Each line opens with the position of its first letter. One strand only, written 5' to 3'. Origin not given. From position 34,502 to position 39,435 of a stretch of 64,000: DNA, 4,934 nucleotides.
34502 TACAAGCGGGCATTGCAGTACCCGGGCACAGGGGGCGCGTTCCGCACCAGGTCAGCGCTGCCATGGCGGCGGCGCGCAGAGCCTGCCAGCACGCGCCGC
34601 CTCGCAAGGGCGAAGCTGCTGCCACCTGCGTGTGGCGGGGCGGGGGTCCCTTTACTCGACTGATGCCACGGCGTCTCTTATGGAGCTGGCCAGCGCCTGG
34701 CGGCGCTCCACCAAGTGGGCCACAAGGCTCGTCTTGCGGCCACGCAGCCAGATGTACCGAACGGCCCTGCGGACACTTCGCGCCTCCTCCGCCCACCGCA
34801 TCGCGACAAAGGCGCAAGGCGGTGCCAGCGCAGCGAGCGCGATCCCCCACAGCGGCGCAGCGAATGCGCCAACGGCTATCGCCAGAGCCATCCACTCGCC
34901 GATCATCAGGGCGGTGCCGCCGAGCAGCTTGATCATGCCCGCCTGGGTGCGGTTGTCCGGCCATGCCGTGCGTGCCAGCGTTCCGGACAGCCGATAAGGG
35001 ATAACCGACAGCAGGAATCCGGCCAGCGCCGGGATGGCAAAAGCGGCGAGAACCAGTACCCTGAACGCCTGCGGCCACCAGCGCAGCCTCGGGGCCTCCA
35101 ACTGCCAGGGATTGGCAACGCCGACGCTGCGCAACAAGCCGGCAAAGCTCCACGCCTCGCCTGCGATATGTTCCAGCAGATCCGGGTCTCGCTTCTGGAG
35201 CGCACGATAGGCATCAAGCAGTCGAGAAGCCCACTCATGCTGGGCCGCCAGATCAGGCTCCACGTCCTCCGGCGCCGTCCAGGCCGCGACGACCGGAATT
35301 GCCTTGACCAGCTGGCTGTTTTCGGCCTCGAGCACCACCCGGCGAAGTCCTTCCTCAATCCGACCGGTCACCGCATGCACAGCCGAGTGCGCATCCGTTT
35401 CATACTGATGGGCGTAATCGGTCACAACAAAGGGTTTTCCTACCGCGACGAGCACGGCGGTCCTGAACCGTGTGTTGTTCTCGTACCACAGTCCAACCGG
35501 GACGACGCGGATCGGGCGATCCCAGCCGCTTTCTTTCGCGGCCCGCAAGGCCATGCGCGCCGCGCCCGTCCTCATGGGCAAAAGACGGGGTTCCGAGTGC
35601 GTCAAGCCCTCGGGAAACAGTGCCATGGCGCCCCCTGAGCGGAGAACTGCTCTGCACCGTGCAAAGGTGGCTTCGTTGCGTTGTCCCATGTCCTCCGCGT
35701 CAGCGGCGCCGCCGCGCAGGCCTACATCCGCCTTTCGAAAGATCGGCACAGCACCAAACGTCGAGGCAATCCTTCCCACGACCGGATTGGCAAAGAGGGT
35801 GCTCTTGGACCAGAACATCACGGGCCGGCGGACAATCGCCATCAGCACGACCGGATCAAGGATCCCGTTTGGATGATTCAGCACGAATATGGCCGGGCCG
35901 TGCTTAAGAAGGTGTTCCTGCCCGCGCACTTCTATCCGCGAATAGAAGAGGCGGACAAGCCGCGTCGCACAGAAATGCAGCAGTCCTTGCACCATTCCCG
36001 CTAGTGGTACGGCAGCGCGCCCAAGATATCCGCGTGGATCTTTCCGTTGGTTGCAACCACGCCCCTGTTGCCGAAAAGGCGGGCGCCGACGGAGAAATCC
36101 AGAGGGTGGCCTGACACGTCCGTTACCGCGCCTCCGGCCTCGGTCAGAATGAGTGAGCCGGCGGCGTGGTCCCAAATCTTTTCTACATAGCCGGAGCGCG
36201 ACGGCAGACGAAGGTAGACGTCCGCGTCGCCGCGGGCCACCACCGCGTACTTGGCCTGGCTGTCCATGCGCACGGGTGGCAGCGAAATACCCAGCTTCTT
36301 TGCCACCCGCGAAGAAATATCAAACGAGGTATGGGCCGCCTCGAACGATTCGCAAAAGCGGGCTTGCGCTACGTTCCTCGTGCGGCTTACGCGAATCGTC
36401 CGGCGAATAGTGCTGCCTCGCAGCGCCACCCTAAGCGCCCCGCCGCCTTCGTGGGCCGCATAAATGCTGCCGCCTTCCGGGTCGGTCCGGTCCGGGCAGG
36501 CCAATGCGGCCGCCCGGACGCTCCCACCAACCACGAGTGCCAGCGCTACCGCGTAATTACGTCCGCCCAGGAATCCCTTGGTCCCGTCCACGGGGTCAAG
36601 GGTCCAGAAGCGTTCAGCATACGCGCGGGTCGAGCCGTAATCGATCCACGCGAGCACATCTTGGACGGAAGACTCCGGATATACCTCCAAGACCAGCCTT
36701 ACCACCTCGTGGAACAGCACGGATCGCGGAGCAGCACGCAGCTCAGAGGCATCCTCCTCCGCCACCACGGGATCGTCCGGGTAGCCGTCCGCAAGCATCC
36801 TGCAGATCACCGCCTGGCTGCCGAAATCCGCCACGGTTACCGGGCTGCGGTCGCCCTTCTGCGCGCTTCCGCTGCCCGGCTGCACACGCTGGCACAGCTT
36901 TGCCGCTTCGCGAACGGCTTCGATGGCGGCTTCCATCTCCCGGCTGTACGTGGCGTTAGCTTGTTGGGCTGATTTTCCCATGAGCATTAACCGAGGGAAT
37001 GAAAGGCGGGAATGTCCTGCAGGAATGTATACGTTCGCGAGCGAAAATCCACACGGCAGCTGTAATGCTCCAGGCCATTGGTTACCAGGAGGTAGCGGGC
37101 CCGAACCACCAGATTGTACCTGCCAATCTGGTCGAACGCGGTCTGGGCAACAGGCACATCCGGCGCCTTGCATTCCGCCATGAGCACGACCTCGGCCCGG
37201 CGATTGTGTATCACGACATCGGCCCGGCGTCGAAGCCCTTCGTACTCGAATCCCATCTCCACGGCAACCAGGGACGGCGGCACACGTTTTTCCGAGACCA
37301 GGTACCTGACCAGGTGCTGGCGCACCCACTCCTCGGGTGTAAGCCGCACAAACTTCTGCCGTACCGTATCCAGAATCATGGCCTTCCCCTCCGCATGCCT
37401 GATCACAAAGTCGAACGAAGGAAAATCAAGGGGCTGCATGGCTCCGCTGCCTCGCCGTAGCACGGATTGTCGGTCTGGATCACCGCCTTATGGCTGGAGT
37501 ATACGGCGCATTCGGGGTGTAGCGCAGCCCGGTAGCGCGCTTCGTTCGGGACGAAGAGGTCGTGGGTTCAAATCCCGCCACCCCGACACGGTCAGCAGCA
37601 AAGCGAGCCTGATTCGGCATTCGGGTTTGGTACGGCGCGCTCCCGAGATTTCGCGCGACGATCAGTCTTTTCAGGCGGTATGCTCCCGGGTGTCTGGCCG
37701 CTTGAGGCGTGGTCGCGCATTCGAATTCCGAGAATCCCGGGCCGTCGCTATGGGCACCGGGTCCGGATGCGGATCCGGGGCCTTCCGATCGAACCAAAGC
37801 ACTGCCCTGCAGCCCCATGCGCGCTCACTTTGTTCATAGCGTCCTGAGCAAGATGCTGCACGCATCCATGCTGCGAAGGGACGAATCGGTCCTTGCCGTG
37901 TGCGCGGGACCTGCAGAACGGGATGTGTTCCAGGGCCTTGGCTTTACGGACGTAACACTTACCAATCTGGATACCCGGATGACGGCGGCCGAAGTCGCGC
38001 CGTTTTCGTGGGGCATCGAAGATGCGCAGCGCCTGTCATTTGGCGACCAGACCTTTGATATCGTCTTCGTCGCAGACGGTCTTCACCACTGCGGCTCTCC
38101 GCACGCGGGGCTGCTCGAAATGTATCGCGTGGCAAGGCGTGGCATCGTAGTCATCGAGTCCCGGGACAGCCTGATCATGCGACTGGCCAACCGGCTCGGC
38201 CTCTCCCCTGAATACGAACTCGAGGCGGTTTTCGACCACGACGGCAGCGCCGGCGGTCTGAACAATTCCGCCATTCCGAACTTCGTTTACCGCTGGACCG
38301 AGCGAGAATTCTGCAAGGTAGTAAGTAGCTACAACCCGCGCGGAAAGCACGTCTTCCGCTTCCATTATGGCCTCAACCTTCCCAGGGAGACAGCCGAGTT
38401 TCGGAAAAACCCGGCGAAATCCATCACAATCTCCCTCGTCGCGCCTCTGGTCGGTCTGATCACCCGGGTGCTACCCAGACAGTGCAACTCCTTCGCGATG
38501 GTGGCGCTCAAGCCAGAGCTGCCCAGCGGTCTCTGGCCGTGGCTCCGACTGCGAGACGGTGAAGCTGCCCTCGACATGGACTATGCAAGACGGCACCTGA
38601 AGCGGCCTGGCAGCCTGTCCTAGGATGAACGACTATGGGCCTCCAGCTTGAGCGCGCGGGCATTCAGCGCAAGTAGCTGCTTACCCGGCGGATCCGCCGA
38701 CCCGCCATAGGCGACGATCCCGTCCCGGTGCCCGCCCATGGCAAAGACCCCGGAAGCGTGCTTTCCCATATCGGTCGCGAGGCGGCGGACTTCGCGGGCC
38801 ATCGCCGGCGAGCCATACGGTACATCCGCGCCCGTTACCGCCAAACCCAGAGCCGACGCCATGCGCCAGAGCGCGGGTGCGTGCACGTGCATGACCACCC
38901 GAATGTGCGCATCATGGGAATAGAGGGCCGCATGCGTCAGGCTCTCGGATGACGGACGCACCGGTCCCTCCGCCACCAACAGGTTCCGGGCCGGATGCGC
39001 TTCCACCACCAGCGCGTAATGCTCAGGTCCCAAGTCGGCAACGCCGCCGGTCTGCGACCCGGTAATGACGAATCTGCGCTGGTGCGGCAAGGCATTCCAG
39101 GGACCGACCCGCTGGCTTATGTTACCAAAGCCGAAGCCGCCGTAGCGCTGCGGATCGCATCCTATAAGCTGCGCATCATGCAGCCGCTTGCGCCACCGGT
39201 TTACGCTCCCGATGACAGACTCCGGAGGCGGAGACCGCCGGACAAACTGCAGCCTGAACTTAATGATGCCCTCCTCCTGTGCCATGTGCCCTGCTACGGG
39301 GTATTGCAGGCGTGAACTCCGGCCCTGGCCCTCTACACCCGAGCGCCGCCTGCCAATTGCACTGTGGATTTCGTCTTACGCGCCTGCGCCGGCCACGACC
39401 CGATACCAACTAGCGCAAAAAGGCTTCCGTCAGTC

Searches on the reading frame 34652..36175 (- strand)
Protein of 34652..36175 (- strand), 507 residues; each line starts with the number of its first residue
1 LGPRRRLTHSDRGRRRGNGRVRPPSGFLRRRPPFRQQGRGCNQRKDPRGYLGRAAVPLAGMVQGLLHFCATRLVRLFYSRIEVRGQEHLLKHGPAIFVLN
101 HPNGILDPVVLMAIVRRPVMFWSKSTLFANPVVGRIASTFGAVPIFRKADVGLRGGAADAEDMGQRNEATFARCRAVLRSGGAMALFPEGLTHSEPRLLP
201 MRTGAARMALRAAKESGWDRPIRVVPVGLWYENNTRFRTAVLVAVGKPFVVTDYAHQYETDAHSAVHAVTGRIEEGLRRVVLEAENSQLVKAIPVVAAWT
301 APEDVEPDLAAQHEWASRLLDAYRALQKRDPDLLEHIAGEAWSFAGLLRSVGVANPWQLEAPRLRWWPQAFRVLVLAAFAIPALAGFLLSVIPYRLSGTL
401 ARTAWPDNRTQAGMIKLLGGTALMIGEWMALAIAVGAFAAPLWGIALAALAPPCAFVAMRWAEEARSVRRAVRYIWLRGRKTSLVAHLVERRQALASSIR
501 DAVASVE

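Call 7: search_protein_families(library=pfam, proteins=[window:34652-36175:-])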
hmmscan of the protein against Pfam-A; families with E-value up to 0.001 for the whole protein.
window:34652-36175:- (507 aa): 1 family
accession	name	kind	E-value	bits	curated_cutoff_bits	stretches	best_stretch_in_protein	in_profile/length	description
PF01553.26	Acyltransferase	-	7e-22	78.1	23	1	80-229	1-131/132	Acyltransferase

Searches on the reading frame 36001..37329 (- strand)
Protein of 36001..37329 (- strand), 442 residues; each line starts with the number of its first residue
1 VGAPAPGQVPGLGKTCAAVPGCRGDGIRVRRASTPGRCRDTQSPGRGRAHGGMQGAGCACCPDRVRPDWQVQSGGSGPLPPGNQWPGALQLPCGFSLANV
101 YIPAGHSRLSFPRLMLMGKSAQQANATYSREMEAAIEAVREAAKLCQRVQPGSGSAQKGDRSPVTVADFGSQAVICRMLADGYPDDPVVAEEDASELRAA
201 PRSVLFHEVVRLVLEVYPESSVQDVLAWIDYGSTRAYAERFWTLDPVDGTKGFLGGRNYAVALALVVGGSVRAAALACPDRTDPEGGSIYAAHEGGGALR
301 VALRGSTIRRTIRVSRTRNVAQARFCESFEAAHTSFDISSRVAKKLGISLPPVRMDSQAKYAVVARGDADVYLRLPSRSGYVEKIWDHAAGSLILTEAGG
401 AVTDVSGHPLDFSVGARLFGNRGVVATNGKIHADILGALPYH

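Call 7: search_protein_families(library=pfam, proteins=[window:36001-37329:-])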
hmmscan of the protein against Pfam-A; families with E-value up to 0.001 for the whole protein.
window:36001-37329:- (442 aa): 1 family
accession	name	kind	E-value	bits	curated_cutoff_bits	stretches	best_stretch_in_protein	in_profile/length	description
PF00459.30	Inositol_P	-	1.5e-42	146.4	27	1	134-436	8-263/271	Inositol monophosphatase family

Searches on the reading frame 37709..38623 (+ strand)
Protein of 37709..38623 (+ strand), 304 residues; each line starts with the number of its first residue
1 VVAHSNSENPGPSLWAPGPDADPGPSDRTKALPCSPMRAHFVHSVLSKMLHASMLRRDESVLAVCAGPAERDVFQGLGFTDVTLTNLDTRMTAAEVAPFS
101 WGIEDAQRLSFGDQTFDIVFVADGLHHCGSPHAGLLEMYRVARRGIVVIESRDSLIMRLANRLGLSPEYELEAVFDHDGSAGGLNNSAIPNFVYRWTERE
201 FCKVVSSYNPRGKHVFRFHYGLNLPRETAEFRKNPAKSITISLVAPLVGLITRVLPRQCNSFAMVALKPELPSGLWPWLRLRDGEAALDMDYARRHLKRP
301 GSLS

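Call 7: search_protein_families(library=pfam, proteins=[window:37709-38623:+])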
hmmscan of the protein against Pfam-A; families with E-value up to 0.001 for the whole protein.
window:37709-38623:+ (304 aa): 2 families
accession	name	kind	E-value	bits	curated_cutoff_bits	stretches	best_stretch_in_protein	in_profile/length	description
PF08241.18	Methyltransf_11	-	5.8e-08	33.7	21.2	1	82-145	21-90/95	Methyltransferase domain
PF13649.12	Methyltransf_25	-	2.5e-05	25.3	27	1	86-145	36-96/97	Methyltransferase domain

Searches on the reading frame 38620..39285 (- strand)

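Call 7: search_protein_families(library=pfam, proteins=[window:38620-39285:-])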
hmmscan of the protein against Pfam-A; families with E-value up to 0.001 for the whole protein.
window:38620-39285:- (221 aa): 1 family
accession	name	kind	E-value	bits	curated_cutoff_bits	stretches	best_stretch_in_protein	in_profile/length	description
PF00596.27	Aldolase_II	-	1e-10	42.3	22.2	1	51-196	18-164/183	Class II Aldolase and Adducin N-terminal domain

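Call 51: search_protein_families(library=ncbifam, max_evalue=0.00001, proteins=[window:38620-39285:-])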
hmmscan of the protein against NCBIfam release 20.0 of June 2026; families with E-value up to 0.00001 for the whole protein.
window:38620-39285:- (221 aa): 0 families
